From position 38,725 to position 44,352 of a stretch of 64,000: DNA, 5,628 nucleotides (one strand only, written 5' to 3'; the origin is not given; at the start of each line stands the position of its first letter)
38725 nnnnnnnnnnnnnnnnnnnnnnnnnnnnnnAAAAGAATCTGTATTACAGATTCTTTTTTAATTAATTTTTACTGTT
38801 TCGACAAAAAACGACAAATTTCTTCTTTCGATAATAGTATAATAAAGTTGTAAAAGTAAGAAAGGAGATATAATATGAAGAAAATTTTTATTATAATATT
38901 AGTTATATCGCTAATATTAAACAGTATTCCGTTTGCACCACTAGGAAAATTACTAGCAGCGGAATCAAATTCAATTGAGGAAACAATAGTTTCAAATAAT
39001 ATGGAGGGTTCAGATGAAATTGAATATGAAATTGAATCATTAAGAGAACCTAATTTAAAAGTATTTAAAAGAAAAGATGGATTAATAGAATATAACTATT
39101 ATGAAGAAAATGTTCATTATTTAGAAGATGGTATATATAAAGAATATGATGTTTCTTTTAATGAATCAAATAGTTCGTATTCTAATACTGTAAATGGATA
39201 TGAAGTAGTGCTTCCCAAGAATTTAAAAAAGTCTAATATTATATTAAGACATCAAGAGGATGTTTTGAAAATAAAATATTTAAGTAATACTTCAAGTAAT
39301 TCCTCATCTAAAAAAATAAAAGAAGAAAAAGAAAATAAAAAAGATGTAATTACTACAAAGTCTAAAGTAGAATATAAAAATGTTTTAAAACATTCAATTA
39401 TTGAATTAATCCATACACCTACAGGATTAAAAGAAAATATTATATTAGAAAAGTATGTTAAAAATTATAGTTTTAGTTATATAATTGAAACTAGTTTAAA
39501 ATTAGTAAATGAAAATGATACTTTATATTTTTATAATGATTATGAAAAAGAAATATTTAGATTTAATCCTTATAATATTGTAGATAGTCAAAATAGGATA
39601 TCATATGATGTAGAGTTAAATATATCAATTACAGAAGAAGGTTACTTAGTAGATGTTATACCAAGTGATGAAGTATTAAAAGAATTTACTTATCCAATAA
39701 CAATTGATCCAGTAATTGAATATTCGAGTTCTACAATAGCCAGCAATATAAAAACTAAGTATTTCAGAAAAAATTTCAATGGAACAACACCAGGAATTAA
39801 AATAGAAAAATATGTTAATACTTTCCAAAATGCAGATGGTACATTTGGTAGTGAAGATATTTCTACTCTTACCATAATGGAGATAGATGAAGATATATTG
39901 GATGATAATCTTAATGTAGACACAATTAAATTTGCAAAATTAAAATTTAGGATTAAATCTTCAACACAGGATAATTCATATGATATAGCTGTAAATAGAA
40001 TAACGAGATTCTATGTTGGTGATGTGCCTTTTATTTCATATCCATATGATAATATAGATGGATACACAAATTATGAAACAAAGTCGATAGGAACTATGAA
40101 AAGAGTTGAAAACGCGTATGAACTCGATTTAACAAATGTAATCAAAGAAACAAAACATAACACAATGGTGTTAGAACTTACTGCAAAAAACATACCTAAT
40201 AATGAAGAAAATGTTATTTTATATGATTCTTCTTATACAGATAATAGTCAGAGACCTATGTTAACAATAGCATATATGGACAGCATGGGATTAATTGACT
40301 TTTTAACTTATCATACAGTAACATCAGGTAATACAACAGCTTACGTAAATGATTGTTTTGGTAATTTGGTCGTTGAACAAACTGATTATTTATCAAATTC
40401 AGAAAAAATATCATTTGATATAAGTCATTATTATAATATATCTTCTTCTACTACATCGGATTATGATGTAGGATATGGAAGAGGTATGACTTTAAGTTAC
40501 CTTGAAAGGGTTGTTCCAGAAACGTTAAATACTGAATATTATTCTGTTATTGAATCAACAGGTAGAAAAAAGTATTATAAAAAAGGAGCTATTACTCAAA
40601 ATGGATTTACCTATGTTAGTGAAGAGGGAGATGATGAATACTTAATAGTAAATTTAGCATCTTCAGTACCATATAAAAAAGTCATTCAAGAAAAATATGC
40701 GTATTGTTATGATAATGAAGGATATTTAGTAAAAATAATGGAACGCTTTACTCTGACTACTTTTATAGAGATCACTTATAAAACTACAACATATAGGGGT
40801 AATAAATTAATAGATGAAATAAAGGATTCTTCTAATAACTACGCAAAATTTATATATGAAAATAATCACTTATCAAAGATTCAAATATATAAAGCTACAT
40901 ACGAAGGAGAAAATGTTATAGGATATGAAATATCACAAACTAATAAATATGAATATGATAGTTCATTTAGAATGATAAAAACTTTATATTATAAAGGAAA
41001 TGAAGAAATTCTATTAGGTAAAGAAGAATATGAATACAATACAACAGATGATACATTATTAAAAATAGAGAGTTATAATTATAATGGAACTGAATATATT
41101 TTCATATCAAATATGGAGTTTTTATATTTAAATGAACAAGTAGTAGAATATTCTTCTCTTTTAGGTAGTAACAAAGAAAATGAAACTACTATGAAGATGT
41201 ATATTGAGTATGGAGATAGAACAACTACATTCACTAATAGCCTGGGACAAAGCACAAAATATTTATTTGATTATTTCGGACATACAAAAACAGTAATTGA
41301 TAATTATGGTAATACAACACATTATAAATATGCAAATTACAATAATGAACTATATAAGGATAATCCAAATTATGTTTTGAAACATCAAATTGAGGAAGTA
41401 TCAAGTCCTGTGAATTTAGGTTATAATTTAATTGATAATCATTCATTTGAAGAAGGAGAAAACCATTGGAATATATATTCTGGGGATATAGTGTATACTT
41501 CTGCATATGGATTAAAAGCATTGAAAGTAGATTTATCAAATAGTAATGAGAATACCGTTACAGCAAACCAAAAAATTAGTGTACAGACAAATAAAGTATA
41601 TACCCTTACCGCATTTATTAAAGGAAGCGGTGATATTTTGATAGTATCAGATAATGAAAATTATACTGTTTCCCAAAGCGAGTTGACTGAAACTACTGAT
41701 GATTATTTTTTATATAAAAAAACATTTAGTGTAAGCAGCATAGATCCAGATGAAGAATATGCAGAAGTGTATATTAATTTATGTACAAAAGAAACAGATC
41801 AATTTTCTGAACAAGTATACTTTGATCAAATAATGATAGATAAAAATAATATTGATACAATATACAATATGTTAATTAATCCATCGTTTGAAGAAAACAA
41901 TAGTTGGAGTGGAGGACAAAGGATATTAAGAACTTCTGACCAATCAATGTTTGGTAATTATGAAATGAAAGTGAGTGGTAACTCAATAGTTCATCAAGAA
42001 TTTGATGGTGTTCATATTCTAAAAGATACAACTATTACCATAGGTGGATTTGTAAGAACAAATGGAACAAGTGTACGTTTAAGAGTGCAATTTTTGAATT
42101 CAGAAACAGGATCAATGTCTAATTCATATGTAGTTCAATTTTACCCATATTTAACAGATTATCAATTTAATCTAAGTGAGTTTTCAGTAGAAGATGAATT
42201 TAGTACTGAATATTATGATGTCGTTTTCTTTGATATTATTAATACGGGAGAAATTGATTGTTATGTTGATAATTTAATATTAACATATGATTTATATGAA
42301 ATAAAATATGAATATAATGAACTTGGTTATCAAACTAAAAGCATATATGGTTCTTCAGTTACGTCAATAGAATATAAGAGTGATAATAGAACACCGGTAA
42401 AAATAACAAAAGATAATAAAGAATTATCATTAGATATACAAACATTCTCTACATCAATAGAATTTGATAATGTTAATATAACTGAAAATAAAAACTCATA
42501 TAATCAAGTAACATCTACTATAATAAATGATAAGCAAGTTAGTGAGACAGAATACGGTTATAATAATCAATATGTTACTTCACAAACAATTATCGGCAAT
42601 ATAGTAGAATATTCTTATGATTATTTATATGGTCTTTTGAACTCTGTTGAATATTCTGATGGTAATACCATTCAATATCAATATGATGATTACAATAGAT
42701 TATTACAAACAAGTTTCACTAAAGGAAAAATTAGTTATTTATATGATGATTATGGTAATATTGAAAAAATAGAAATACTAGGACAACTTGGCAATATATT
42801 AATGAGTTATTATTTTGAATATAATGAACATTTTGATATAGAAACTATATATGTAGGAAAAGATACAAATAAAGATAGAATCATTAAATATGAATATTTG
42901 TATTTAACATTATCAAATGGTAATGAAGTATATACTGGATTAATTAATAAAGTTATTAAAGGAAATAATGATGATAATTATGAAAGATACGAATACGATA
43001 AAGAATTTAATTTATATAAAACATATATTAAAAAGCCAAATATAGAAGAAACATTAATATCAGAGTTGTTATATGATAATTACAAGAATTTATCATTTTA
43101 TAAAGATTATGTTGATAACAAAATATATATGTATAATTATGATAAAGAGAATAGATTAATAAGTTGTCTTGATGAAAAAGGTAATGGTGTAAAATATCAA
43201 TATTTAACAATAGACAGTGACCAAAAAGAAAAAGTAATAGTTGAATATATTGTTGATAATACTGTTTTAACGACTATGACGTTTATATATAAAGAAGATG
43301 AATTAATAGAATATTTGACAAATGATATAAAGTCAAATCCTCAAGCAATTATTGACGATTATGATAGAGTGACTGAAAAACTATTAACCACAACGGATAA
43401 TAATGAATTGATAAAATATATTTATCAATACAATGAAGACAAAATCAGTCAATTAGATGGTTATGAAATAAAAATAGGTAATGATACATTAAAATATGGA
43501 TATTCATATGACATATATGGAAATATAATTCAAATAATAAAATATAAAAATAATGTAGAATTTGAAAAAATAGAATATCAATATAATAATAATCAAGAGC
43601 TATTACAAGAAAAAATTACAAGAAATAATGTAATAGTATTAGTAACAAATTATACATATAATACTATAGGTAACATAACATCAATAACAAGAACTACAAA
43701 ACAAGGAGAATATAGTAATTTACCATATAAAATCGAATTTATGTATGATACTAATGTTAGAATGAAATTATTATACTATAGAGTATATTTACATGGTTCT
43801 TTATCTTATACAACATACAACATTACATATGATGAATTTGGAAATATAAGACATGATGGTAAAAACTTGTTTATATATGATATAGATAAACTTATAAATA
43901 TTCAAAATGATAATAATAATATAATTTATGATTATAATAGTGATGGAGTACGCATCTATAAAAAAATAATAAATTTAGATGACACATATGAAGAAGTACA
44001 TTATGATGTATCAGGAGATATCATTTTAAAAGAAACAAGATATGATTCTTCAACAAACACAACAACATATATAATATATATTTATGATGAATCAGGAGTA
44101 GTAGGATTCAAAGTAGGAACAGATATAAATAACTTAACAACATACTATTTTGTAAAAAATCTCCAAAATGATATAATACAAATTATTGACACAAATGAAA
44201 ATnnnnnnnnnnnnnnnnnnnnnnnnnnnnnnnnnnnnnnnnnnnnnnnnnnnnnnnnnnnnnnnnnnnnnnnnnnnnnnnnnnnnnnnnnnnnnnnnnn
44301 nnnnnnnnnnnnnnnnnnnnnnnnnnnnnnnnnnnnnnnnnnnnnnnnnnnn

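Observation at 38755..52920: ~14 kb RHS/YD-repeat polymorphic-toxin island inserted into the conserved rimM-trmD-rplS ribosomal neighbourhood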

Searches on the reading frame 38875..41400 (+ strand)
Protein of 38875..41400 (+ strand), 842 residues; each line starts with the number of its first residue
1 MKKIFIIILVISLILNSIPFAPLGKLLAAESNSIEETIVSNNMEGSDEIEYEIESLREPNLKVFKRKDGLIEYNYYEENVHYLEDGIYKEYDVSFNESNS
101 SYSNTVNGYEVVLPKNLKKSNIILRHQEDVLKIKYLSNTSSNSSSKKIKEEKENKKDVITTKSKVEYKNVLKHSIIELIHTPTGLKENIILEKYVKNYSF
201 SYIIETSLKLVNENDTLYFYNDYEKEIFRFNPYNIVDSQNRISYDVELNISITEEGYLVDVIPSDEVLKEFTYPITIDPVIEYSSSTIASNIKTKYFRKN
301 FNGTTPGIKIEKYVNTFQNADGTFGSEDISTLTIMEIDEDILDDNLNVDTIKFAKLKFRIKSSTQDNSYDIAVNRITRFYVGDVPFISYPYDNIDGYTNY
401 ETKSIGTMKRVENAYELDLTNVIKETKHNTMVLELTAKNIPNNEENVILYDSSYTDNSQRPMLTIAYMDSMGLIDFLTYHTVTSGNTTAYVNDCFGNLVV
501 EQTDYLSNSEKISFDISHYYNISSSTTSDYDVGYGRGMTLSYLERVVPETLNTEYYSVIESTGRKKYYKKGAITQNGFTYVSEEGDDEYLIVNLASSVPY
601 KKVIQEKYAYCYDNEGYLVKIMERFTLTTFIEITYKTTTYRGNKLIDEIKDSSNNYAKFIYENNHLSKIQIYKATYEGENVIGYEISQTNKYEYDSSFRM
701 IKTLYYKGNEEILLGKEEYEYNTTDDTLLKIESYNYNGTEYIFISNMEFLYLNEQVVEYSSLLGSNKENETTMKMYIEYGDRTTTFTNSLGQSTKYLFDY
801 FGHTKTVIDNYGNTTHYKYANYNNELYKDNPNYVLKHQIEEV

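Call 20: search_protein_families(library=pfam, proteins=[window:38875-41400:+], max_evalue=5)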
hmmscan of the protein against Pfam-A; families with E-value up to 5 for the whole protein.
window:38875-41400:+ (842 aa): 0 families

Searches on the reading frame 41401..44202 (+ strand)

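Call 20: search_protein_families(library=pfam, proteins=[window:41401-44202:+], max_evalue=5)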
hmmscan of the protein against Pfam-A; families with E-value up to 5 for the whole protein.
window:41401-44202:+ (934 aa): 2 families
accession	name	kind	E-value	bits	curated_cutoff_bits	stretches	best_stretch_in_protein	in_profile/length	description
PF00274.25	Glycolytic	-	0.021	14.1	22.2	1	820-913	13-103/349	Fructose-bisphosphate aldolase class-I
PF24053.1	DUF7356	-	0.59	10.5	27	1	583-622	20-59/105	Domain of unknown function (DUF7356)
